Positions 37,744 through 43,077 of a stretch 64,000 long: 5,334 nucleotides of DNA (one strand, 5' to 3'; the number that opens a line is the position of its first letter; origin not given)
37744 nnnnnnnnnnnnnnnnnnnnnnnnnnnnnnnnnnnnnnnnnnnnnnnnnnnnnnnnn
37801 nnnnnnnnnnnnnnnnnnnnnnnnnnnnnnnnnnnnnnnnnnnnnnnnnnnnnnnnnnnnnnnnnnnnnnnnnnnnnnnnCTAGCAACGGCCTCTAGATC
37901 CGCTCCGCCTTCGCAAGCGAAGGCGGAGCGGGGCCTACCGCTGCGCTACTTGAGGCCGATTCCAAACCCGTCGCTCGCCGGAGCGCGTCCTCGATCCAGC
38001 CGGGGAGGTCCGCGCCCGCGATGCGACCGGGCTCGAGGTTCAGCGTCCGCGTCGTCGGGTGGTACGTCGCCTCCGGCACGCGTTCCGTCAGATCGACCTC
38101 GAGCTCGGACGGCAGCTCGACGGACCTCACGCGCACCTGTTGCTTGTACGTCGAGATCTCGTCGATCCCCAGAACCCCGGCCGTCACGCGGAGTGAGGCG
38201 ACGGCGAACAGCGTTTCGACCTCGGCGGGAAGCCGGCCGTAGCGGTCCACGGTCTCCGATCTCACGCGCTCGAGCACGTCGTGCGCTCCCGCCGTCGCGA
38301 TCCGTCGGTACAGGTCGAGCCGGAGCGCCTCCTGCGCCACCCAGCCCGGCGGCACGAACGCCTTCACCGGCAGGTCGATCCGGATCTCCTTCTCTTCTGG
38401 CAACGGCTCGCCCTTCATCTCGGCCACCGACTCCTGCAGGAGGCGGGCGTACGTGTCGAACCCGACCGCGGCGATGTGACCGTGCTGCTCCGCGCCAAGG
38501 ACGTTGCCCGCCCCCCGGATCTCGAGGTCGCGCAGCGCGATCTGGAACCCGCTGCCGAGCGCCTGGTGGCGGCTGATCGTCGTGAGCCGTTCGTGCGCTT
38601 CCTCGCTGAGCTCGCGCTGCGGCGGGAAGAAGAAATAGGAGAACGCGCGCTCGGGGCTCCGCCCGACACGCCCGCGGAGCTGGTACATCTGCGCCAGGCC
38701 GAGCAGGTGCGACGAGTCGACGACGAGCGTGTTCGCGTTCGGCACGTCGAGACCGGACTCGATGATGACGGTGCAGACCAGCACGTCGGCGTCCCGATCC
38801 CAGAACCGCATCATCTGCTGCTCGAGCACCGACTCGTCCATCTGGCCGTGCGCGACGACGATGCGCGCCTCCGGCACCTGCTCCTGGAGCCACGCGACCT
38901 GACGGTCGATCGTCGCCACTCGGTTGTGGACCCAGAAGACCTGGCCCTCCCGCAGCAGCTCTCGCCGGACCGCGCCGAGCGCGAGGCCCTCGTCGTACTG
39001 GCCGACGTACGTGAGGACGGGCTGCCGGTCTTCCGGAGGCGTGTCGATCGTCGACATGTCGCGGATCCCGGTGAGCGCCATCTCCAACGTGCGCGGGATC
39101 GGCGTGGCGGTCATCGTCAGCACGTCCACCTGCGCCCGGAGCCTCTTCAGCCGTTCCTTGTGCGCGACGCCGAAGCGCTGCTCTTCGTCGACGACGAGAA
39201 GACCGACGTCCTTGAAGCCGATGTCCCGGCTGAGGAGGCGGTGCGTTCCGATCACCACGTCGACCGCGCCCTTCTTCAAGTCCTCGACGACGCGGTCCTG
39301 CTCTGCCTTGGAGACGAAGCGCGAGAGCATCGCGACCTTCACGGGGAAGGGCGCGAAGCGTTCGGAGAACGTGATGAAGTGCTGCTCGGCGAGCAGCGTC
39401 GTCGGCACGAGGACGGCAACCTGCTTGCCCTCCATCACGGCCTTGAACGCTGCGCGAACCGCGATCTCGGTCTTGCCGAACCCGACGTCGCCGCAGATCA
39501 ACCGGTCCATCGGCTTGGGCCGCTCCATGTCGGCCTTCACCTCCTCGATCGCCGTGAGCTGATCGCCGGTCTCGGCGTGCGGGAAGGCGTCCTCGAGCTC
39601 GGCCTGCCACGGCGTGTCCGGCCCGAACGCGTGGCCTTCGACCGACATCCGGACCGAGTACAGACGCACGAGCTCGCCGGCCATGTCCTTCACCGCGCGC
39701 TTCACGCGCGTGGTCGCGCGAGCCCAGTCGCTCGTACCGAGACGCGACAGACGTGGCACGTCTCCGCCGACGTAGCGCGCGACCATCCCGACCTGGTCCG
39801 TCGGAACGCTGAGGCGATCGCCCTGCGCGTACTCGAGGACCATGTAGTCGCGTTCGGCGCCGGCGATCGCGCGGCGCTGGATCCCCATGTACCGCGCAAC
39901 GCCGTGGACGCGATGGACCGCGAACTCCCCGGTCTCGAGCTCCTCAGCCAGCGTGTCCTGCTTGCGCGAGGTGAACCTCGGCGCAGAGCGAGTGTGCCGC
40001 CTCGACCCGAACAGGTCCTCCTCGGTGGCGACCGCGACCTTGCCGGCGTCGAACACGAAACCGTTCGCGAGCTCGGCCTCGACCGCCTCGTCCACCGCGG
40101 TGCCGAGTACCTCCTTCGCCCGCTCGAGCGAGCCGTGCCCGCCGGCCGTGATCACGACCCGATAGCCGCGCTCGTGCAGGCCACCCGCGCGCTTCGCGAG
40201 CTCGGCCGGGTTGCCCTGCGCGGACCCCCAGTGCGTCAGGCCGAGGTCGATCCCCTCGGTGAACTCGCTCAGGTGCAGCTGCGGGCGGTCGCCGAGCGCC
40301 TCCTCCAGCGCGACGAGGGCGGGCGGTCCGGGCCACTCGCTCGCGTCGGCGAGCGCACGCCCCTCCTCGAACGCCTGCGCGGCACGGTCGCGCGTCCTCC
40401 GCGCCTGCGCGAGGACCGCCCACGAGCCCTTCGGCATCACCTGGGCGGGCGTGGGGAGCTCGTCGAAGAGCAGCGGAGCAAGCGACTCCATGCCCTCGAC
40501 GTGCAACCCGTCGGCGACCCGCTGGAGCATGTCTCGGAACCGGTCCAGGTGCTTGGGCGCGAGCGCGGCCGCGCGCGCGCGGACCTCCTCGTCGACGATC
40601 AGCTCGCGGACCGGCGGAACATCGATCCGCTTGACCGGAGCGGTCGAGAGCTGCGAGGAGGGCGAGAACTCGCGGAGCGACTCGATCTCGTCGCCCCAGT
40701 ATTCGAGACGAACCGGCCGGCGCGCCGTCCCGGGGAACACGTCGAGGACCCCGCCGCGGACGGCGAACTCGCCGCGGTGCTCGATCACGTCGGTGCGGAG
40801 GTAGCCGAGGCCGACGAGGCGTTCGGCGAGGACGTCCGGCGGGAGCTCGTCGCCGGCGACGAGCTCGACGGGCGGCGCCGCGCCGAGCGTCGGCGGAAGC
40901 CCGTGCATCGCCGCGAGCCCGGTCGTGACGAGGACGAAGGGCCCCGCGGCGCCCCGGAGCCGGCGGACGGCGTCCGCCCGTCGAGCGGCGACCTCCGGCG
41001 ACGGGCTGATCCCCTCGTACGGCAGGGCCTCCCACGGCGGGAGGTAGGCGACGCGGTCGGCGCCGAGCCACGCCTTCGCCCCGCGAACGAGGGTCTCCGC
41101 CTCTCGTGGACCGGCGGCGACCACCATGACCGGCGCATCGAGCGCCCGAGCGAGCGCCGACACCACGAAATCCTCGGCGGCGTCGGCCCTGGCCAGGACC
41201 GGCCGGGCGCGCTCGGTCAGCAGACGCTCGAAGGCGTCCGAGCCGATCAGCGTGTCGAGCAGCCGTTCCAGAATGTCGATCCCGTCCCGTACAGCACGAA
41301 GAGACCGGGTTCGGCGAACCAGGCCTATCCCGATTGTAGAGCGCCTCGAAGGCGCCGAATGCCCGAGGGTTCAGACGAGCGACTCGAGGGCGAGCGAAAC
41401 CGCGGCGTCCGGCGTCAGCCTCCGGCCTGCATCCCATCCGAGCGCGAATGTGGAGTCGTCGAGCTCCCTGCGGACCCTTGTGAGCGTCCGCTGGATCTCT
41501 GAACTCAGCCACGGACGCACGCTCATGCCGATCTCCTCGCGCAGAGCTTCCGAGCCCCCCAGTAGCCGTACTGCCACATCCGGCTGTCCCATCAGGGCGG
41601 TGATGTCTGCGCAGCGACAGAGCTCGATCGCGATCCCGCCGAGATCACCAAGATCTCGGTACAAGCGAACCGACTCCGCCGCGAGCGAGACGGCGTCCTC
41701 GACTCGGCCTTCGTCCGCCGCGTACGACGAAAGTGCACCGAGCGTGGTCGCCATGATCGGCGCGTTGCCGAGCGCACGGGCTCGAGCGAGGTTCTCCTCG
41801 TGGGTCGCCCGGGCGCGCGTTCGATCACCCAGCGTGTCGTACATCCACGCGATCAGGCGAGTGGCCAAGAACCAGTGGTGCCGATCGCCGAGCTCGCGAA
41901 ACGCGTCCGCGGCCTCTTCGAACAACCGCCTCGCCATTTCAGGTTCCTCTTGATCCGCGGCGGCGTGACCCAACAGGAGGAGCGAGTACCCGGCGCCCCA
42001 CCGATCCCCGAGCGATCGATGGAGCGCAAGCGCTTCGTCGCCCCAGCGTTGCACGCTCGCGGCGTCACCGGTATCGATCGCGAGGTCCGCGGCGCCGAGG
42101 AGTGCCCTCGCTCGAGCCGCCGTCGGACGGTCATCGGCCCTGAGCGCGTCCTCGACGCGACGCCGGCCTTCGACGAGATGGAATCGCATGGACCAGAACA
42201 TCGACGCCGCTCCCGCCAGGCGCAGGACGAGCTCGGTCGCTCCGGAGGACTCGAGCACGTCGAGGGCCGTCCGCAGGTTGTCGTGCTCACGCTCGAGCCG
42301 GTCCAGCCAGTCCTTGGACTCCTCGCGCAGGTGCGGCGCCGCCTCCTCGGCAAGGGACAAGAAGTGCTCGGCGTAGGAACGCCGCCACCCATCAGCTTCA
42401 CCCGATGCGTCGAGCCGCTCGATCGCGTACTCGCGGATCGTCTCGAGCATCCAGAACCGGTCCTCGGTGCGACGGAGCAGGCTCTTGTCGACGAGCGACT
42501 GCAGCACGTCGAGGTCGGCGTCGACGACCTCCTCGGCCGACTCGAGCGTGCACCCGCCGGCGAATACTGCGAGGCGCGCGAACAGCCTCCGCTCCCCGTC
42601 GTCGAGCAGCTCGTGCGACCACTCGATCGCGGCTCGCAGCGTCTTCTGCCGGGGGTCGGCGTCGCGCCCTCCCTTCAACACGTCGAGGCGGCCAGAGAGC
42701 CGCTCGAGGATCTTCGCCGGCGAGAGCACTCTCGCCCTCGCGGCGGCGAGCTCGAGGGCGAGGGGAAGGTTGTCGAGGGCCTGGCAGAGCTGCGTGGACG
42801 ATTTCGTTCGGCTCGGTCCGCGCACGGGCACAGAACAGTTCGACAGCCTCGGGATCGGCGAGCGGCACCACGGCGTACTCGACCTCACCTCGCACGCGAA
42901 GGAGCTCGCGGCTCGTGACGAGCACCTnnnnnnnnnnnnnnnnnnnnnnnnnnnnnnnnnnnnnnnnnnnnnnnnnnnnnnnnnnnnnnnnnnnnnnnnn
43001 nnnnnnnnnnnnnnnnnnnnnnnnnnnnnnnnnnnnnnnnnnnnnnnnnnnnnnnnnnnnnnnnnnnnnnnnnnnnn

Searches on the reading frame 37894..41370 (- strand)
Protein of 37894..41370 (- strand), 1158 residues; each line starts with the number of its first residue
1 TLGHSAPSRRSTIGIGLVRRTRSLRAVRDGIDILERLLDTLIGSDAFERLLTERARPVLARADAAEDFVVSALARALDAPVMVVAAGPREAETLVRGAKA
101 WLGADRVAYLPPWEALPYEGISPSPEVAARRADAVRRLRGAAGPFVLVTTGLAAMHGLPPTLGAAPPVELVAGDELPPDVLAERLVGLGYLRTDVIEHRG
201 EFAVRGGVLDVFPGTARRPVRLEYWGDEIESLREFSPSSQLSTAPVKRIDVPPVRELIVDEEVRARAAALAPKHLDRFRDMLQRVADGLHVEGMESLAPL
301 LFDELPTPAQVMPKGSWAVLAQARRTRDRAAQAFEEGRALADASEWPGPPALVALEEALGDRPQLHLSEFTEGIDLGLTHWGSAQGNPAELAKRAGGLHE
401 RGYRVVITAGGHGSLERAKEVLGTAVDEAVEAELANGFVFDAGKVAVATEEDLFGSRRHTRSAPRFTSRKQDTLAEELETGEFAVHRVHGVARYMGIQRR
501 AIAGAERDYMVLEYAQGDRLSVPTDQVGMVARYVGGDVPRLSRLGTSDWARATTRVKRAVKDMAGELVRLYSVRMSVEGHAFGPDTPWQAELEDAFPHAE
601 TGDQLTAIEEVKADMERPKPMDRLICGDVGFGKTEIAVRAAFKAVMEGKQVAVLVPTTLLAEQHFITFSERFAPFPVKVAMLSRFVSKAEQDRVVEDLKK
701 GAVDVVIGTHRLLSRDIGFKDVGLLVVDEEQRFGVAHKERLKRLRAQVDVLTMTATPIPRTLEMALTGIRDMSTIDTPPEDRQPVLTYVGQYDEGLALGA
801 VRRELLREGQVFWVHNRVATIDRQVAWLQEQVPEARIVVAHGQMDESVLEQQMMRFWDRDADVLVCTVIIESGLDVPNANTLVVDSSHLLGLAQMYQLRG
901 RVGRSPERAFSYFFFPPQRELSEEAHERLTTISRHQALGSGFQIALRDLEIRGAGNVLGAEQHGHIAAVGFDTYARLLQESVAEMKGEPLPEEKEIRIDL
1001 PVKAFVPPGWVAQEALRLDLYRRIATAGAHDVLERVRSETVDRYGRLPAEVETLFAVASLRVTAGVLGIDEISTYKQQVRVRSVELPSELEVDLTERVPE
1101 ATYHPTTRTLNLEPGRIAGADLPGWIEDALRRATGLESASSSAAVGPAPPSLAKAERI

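Call 60: search_protein_families(library=pfam, proteins=[window:37894-41370:-], max_evalue=0.00001)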
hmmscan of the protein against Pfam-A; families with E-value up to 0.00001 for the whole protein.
window:37894-41370:- (1158 aa): 6 families
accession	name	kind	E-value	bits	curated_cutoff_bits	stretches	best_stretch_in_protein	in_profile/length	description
PF00270.35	DEAD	-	2.3e-24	86.5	26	1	603-763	3-165/167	DEAD/DEAH box helicase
PF17757.6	UvrB_inter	-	3.1e-22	78.9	22.9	1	169-256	2-90/91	UvrB interaction domain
PF03461.20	TRCF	-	7.6e-19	68.3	25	1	1000-1083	1-84/95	TRCF domain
PF00271.37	Helicase_C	-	1.2e-18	67.7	23.5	1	806-904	13-108/110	Helicase conserved C-terminal domain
PF02559.22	CarD_TRCF_RID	-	1.7e-16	60.5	23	1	478-534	1-57/57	CarD-like/TRCF RID domain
PF04851.21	ResIII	-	1.6e-07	31.8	22.5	1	604-757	8-162/164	Type III restriction enzyme, res subunit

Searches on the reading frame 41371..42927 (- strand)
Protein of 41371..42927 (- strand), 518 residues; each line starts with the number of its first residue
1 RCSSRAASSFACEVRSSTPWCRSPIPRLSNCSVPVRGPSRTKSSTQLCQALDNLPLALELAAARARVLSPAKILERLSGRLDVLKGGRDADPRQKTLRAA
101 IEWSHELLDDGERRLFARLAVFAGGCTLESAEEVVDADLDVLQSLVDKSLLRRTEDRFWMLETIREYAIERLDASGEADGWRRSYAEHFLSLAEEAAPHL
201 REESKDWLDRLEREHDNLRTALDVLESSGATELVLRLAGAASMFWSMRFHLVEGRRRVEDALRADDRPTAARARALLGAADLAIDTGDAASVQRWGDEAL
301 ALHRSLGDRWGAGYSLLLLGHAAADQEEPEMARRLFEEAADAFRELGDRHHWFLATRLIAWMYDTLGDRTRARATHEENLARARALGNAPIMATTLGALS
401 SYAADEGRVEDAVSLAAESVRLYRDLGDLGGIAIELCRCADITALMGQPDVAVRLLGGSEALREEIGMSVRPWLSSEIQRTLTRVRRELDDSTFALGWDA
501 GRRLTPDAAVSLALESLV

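Call 60: search_protein_families(library=pfam, proteins=[window:41371-42927:-], max_evalue=0.00001)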
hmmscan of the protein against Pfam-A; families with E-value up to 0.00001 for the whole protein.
window:41371-42927:- (518 aa): 1 family
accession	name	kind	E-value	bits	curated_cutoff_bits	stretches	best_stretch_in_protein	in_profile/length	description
PF13424.12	TPR_12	-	1.7e-10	41.4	30.1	0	316-384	6-76/77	Tetratricopeptide repeat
